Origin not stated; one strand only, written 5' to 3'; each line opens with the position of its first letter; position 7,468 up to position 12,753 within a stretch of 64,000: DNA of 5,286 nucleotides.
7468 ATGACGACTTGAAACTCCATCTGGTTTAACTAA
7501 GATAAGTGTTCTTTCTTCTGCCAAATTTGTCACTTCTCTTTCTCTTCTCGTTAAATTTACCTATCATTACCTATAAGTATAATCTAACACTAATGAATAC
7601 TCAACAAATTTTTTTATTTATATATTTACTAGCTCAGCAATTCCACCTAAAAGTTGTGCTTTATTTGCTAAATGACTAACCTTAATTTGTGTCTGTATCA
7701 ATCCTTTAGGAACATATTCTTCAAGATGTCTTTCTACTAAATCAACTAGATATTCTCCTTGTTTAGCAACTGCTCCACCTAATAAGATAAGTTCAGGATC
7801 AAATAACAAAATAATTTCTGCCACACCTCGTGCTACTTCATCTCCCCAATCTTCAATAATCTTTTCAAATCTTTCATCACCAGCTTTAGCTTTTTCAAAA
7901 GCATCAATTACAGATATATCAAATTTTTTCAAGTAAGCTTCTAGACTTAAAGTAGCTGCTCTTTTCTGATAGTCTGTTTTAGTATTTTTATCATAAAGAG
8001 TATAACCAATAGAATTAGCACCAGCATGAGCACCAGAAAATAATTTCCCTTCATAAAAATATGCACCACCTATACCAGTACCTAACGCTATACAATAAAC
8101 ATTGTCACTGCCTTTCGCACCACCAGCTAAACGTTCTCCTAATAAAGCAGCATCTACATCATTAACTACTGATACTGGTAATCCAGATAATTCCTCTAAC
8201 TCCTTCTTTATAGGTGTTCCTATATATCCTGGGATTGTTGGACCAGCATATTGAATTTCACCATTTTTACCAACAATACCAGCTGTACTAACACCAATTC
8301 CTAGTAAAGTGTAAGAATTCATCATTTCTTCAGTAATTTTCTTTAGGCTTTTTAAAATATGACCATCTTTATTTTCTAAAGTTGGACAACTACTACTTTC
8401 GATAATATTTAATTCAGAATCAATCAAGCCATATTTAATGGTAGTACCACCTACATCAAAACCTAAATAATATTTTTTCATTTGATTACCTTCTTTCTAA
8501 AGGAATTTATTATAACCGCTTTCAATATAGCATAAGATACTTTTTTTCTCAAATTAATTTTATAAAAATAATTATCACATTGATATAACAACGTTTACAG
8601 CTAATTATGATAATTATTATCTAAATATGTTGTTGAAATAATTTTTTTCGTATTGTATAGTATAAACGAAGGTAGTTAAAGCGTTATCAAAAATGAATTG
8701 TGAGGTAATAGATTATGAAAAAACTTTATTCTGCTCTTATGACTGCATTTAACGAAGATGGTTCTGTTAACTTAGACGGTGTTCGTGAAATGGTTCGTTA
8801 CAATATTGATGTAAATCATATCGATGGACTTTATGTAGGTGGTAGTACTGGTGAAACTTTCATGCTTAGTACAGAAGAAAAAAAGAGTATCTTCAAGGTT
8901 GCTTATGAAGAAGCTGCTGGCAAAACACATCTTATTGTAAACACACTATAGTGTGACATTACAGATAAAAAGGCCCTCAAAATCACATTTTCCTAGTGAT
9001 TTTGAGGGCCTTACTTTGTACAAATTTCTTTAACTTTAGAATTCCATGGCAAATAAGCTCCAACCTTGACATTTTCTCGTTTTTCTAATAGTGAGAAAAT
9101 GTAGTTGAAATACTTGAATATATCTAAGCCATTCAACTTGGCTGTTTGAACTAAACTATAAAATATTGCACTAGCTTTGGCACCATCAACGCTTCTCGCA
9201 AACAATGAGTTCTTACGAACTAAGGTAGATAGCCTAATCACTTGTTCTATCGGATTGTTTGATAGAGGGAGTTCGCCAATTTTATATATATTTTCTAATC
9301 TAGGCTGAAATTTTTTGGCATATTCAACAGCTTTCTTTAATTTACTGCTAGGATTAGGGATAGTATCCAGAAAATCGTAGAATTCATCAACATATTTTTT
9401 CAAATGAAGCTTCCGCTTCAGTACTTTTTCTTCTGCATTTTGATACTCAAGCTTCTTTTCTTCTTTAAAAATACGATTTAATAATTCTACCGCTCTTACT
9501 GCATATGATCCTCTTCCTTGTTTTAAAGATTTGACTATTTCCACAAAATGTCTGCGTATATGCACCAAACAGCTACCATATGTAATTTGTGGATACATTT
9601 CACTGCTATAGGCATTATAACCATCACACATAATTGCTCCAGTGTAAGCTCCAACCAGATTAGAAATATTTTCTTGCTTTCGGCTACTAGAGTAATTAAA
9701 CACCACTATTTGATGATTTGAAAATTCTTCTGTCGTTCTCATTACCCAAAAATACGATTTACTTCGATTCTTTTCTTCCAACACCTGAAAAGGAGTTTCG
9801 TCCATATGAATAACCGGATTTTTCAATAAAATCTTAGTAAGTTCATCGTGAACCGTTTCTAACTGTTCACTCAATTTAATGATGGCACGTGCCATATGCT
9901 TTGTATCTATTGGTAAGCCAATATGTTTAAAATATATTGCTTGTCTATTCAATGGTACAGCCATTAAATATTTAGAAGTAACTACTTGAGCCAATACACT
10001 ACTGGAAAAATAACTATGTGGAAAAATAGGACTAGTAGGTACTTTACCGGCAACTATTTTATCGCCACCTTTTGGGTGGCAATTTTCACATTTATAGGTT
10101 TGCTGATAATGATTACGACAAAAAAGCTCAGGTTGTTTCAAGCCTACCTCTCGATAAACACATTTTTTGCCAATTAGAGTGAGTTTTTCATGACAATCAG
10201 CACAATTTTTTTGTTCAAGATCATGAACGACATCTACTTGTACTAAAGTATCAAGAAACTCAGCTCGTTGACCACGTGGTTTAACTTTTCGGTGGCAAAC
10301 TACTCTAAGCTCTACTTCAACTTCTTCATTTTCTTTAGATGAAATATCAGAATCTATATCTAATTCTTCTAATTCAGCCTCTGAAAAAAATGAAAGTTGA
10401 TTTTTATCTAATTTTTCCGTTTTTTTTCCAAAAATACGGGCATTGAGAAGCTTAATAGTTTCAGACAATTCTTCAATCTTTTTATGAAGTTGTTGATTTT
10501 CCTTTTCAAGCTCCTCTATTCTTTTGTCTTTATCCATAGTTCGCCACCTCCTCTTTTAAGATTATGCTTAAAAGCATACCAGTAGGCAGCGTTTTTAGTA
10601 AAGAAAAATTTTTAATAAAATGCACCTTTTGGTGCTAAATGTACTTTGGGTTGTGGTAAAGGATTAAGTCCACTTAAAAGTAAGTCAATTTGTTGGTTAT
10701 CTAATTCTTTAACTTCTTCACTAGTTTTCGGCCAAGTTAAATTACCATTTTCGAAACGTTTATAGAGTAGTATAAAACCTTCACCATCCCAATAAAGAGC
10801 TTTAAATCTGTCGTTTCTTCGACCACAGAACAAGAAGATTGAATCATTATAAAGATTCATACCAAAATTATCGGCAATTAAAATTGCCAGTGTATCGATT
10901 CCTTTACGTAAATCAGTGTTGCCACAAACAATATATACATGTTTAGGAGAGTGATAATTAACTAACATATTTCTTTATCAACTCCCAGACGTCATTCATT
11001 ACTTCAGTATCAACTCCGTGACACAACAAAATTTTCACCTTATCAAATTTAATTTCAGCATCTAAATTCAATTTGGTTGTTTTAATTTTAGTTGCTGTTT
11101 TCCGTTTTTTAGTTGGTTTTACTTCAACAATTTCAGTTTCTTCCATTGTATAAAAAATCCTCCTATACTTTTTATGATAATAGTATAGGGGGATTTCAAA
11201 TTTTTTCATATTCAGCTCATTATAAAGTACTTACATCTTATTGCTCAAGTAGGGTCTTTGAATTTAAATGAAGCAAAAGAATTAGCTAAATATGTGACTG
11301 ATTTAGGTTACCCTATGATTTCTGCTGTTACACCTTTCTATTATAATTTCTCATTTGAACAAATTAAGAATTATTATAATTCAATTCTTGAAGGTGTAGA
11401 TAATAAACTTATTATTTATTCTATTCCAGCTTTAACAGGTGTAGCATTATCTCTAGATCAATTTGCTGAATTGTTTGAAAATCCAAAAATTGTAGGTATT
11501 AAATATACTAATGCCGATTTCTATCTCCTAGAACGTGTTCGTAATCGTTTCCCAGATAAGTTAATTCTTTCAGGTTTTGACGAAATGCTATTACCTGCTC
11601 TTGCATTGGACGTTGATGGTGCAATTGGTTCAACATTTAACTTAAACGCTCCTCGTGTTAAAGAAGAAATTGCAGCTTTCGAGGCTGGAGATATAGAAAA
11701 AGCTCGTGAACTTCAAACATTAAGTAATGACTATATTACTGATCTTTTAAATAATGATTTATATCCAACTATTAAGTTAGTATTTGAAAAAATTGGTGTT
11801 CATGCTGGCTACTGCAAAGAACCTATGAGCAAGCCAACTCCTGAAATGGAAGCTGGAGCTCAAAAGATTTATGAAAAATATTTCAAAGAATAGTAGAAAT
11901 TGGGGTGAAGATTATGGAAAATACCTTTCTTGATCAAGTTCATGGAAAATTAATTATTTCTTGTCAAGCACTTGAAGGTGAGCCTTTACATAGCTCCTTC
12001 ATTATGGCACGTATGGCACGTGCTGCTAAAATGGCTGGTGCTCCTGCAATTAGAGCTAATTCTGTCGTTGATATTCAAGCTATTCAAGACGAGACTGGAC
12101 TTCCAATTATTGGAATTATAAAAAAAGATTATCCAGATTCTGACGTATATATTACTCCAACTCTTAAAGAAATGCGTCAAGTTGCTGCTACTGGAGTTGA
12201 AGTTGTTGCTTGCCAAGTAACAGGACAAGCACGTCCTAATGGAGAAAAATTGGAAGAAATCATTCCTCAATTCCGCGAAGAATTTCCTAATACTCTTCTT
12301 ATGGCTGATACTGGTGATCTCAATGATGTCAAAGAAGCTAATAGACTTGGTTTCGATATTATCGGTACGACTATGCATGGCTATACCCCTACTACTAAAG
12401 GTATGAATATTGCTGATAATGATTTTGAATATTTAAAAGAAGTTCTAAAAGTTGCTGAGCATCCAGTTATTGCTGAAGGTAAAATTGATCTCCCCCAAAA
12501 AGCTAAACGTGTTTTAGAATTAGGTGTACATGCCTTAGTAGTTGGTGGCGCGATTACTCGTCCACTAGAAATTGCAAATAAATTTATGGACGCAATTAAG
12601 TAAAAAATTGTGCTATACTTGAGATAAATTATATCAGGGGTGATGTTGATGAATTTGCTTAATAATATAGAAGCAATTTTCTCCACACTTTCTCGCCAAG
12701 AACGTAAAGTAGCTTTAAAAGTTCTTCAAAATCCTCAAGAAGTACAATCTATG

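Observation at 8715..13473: Sialic-acid catabolic cluster with nanA inactivated by an IS66-family insertion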

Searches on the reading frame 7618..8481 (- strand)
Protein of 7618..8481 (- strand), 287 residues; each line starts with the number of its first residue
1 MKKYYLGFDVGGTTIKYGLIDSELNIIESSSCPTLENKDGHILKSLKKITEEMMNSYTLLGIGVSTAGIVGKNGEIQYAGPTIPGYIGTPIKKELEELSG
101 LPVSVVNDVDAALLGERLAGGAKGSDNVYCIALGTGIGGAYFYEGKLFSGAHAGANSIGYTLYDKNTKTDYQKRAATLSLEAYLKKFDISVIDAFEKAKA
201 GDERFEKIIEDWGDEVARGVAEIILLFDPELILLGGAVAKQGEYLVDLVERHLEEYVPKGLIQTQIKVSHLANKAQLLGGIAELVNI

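Call 7: search_protein_families(library=pfam, proteins=[window:7618-8481:-])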
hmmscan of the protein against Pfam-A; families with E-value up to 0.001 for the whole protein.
window:7618-8481:- (287 aa): 1 family
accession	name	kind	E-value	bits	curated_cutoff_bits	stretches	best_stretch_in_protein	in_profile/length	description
PF00480.26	ROK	-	3.5e-37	129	22.9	1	5-281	1-288/294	ROK family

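Call 9: search_protein_families(library=ncbifam, proteins=[window:7618-8481:-])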
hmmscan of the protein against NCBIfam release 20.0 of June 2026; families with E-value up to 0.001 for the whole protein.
window:7618-8481:- (287 aa): 13 families
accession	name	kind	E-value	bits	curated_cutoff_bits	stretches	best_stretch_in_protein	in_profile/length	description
TIGR00744.1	ROK_glcA_fam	subfamily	1.5e-35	123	260.35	2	6-165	1-163/318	ROK family glucokinase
NF042998.1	bglucokin_BglK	equivalog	1e-33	116.8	550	1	7-281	5-282/291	beta-glucoside kinase BglK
NF003461.0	PRK05082.1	subfamily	3.1e-26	92.4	283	1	6-280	4-282/291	N-acetylmannosamine kinase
NF047821.1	NactlManKinNanK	equivalog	9.4e-25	87.7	450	1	6-280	4-282/288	N-acetylmannosamine kinase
NF007251.0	PRK09698.1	equivalog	1.1e-24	87.2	253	1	1-268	4-278/304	allose kinase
NF009835.0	PRK13310.1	equivalog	2.2e-21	76.5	380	1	5-161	2-158/303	N-acetylglucosamine kinase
NF045942.1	PolPhglucPhase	equivalog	1.8e-20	73.7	250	1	6-196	3-192/242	polyphosphate--glucose phosphotransferase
NF045551.1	GK_Pyrobac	equivalog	2.8e-18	66.3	500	1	5-258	2-256/294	ATP-dependent glucokinase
NF007108.0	PRK09557.1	equivalog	5.4e-15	55.5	443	2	6-159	4-157/303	fructokinase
NF049930.1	TransRegMlc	equivalog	6.4e-15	55.3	530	2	58-168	145-254/405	sugar metabolism global transcriptional regulator Mlc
NF047937.1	TransRegNagC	equivalog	4.3e-13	49.2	650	2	181-281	280-380/399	DNA-binding transcriptional regulator NagC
NF009836.0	PRK13311.1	equivalog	5.9e-13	48.6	551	1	5-154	2-151/256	N-acetyl-D-glucosamine kinase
NF045550.1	FrctkaseScrK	equivalog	9.3e-09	35.1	400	1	1-162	1-158/293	fructokinase ScrK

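Call 63: search_solved_structures(query=window:7618-8481:-, max_evalue=1e-10)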
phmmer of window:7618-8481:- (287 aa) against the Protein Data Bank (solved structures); distinct sequences matched with E-value up to 1e-10: 32.
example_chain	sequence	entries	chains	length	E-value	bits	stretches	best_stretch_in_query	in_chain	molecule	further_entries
6q26_A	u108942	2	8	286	1.8e-54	188.2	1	4-279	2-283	Glucokinase | N-acetylmannosamine kinase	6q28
6q27_A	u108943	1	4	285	3e-54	187.5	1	4-279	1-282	Glucokinase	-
5nck_A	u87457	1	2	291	5.8e-35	124.2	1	6-280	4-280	N-acetylmannosamine kinase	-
4htl_A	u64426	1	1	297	3.2e-26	95.6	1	7-282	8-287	Beta-glucoside kinase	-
2qm1_A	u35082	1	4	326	3.3e-26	95.5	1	2-219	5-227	Glucokinase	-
3vgk_A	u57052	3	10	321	6.5e-23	84.7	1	6-159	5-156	Glucokinase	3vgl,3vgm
3vov_A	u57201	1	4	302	5.7e-21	78.4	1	6-251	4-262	Glucokinase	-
3r8e_A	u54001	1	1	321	1e-19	74.2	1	5-281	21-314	Hypothetical sugar kinase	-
2gup_A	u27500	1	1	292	2.4e-18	69.8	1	8-258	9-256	ROK family protein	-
2yhw_A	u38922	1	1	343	1.9e-17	66.8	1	6-164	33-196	BIFUNCTIONAL UDP-N-ACETYLGLUCOSAMINE 2-EPIMERASE/N-ACETYLMANNOSAMINE KINASE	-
4db3_A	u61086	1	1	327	2e-17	66.8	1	4-160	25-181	N-acetyl-D-glucosamine kinase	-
3eo3_A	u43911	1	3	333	4e-17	65.7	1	6-162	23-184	Bifunctional UDP-N-acetylglucosamine 2-epimerase/N-acetylmannosamine kinase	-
2yhy_A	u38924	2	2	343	4.6e-17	65.5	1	6-162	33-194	BIFUNCTIONAL UDP-N-ACETYLGLUCOSAMINE 2-EPIMERASE/N-ACETYLMANNOSAMINE KINASE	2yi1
2aa4_A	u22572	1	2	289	5.3e-16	62.1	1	6-280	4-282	Putative N-acetylmannosamine kinase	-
7p7i_AAA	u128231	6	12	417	5.5e-16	62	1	5-162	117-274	Ubiquitin-like protein SMT3,N-acetyl-D-glucosamine kinase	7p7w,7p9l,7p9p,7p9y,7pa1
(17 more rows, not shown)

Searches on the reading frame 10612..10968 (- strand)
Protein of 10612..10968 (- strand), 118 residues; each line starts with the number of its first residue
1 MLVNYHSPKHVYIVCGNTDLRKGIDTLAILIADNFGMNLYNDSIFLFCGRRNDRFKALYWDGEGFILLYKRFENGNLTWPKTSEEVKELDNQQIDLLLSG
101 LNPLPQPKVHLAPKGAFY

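Call 7: search_protein_families(library=pfam, proteins=[window:10612-10968:-])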
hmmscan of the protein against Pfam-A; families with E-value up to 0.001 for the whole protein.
window:10612-10968:- (118 aa): 1 family
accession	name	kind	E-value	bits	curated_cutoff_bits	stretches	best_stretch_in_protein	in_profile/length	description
PF05717.18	TnpB_IS66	-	3.9e-33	113.8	26.6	1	10-102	2-95/101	IS66 Orf2 like protein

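Call 53: search_protein_families(library=ncbifam, proteins=[window:10612-10968:-], max_evalue=1)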
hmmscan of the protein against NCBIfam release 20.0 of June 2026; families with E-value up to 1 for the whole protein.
window:10612-10968:- (118 aa): 1 family
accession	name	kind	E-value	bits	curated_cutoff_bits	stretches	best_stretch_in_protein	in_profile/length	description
NF033819.0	IS66_TnpB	equivalog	3.2e-30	103.9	50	1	11-100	1-90/90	IS66 family insertion sequence element accessory protein TnpB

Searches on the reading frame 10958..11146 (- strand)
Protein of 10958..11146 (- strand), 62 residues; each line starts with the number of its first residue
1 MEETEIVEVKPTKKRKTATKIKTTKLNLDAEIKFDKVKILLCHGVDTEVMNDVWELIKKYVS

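Call 52: search_protein_families(library=pfam, proteins=[window:10958-11146:-], max_evalue=10)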
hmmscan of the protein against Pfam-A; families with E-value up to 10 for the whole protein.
window:10958-11146:- (62 aa): 0 families

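Call 53: search_protein_families(library=ncbifam, proteins=[window:10958-11146:-], max_evalue=1)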
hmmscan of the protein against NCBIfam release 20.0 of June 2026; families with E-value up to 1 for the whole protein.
window:10958-11146:- (62 aa): 0 families

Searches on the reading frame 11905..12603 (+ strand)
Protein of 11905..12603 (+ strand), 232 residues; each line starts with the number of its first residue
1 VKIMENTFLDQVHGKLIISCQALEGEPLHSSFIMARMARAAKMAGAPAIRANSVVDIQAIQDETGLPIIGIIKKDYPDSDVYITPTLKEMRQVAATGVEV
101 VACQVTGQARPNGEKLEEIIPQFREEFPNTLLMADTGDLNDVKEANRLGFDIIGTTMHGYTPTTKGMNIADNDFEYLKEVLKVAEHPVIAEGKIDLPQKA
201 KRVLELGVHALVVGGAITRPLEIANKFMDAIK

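Call 7: search_protein_families(library=pfam, proteins=[window:11905-12603:+])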
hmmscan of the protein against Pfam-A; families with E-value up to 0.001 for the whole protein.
window:11905-12603:+ (232 aa): 2 families
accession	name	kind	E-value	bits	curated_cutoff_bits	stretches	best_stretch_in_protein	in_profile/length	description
PF04131.20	NanE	-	5.1e-63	212.2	27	1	34-232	1-191/192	Putative N-acetylmannosamine-6-phosphate epimerase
PF01207.24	Dus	-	0.00031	20.4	20.4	1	156-220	156-221/311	Dihydrouridine synthase (Dus)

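Call 9: search_protein_families(library=ncbifam, proteins=[window:11905-12603:+])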
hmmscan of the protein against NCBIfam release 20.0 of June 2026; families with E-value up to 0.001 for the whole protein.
window:11905-12603:+ (232 aa): 5 families
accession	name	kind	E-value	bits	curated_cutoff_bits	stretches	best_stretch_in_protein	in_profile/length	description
NF002231.0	PRK01130.1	subfamily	3.2e-89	297.9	189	1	4-232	3-228/230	putative N-acetylmannosamine-6-phosphate 2-epimerase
TIGR00737.1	nifR3_yhdG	equivalog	0.00025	20.4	293.3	1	156-216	165-225/319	tRNA dihydrouridine synthase DusB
NF010114.0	PRK13587.1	equivalog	0.00033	20.4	305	1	160-217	167-224/234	1-(5-phosphoribosyl)-5-((5-phosphoribosylamino)methylideneamino)imidazole-4-carboxamide isomerase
NF002727.0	PRK02615.1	equivalog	0.00089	18.1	335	0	131-219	244-329/349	thiamine phosphate synthase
NF001977.0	PRK00766.1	equivalog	0.00098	18.5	235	0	53-80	87-113/195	hypothetical protein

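Call 11: find_encoding_contigs(protein=window:11905-12603:+, flank=6000, max_places=10)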
Protein window:11905-12603:+ (232 aa): 1 contig read that carries it; 1 place shown.
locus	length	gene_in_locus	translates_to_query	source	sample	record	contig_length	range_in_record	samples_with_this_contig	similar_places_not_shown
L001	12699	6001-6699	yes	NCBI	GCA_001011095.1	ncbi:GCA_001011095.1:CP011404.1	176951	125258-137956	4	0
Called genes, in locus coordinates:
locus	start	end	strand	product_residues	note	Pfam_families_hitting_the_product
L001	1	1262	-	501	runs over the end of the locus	PF00474:SSF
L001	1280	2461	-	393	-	PF00999:Na_H_Exchanger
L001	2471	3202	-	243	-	PF01261:AP_endonuc_2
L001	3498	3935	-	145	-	PF00334:NDK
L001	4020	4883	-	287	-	PF00480:ROK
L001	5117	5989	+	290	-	PF00701:DHDPS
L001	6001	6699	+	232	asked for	PF04131:NanE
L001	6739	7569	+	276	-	PF01418:HTH_6, PF01047:MarR (weak), PF13580:SIS_2 (faint), PF01380:SIS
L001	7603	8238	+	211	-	PF01370:Epimerase (faint)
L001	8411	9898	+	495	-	PF00324:AA_permease, PF13520:AA_permease_2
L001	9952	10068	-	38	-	PF28144:RsaX20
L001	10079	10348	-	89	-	PF00253:Ribosomal_S14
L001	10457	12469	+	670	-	PF00009:GTP_EFTU, PF01926:MMR_HSR1 (weak), PF22042:EF-G_D2 (weak), PF14492:EFG_III, PF03764:EFG_IV, PF00679:EFG_C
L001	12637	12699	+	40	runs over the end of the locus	-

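Call 64: search_solved_structures(query=window:11914-12603:+, max_evalue=1e-10)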
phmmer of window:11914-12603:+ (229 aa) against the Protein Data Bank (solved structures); distinct sequences matched with E-value up to 1e-10: 12.
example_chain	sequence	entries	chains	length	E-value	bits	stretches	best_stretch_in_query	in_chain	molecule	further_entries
5zkn_A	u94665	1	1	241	1.9e-70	240.3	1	3-229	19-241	Putative N-acetylmannosamine-6-phosphate 2-epimerase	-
4utt_C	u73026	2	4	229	2.7e-65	223.5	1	5-227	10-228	PUTATIVE N-ACETYLMANNOSAMINE-6-PHOSPHATE 2-EPIMERASE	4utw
4utt_A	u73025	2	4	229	2.7e-65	223.5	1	5-227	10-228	PUTATIVE N-ACETYLMANNOSAMINE-6-PHOSPHATE 2-EPIMERASE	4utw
1y0e_A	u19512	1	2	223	7.5e-65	222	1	10-227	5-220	Putative N-acetylmannosamine-6-phosphate 2-epimerase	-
6vva_A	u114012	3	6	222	9e-65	221.7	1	10-226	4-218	N-acetylmannosamine-6-phosphate 2-epimerase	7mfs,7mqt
4utu_A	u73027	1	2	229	1.9e-64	220.7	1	5-227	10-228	N-ACETYLMANNOSAMINE-6-PHOSPHATE 2-EPIMERASE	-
7mfn_BBB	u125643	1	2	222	6.3e-64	219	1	10-226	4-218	N-acetylmannosamine-6-phosphate 2-epimerase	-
1yxy_A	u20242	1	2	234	6.1e-57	196.1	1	5-229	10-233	Putative N-acetylmannosamine-6-phosphate 2-epimerase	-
3igs_A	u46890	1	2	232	1.4e-32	116.5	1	10-229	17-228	N-acetylmannosamine-6-phosphate 2-epimerase 2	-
3q58_A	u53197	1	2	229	2e-30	109.5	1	10-229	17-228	N-acetylmannosamine-6-phosphate 2-epimerase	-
5zjp_A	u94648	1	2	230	1.1e-28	103.8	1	9-224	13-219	Putative N-acetylmannosamine-6-phosphate 2-epimerase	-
5zjb_A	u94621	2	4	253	1.5e-28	103.3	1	9-224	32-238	Putative N-acetylmannosamine-6-phosphate 2-epimerase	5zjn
